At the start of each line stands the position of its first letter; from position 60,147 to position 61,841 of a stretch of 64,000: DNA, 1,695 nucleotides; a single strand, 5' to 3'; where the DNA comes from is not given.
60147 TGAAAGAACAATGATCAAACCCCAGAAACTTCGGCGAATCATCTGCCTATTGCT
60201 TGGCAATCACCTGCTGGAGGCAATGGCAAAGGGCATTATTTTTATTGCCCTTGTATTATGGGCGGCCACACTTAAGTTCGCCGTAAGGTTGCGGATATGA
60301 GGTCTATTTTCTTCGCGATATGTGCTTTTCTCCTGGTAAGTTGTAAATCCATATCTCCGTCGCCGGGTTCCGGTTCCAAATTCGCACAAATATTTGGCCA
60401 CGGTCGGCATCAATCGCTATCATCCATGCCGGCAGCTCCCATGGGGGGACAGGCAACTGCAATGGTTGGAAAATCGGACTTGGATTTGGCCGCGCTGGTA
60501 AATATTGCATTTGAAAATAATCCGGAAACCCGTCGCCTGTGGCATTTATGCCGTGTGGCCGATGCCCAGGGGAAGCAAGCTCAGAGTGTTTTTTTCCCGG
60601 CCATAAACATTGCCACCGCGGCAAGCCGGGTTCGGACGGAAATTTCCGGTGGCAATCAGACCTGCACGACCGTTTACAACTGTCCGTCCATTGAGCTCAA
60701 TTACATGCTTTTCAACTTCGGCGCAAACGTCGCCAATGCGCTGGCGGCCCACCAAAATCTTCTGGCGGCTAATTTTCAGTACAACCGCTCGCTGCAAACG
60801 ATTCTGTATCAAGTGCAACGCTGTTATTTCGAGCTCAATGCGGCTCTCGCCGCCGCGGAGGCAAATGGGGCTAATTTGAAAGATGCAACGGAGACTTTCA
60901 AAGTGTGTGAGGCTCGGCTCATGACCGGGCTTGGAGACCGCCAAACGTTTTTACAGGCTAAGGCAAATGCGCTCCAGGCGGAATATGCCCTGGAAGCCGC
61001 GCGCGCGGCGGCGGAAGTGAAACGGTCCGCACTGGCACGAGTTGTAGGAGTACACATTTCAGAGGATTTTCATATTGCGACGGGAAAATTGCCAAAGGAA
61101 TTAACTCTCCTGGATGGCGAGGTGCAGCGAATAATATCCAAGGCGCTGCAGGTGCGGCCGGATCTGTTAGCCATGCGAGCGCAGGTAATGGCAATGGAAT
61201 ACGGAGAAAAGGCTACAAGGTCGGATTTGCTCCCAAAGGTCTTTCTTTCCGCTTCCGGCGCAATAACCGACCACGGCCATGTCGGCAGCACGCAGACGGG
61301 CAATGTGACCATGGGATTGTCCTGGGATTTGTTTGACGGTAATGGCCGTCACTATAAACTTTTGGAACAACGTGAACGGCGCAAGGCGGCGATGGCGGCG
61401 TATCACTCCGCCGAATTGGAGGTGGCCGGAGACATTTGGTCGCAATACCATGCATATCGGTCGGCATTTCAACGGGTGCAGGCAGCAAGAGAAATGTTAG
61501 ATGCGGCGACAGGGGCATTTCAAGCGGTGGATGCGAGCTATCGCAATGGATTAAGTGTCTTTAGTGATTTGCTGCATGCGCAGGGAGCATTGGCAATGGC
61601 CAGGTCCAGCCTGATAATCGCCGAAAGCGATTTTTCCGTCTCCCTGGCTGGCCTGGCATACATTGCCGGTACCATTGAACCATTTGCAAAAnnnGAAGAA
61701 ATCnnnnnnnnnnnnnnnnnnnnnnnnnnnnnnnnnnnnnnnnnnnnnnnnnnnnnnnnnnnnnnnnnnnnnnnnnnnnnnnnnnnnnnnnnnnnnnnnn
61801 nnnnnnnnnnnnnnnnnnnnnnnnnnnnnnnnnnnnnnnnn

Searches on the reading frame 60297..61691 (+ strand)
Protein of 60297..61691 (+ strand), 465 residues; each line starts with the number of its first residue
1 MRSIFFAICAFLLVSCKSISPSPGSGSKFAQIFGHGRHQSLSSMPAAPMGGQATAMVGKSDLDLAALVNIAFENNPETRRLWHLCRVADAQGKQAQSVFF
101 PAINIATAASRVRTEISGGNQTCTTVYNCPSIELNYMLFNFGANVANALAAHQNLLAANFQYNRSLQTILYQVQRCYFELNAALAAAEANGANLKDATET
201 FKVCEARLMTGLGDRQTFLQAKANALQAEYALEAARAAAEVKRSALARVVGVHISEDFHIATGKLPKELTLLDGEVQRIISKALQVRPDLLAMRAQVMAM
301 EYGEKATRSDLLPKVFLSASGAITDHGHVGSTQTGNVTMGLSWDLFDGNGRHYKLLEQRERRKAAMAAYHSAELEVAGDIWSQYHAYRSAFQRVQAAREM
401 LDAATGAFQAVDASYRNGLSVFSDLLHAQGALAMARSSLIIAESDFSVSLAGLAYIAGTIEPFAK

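Call 17: search_protein_families(library=pfam, proteins=[window:60297-61691:+], max_evalue=0.00001)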
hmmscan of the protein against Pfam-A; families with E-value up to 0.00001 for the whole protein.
window:60297-61691:+ (465 aa): 1 family
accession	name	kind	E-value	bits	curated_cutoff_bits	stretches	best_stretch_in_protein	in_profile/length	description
PF02321.23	OEP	-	1.4e-48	165.6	22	2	277-458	2-187/187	Outer membrane efflux protein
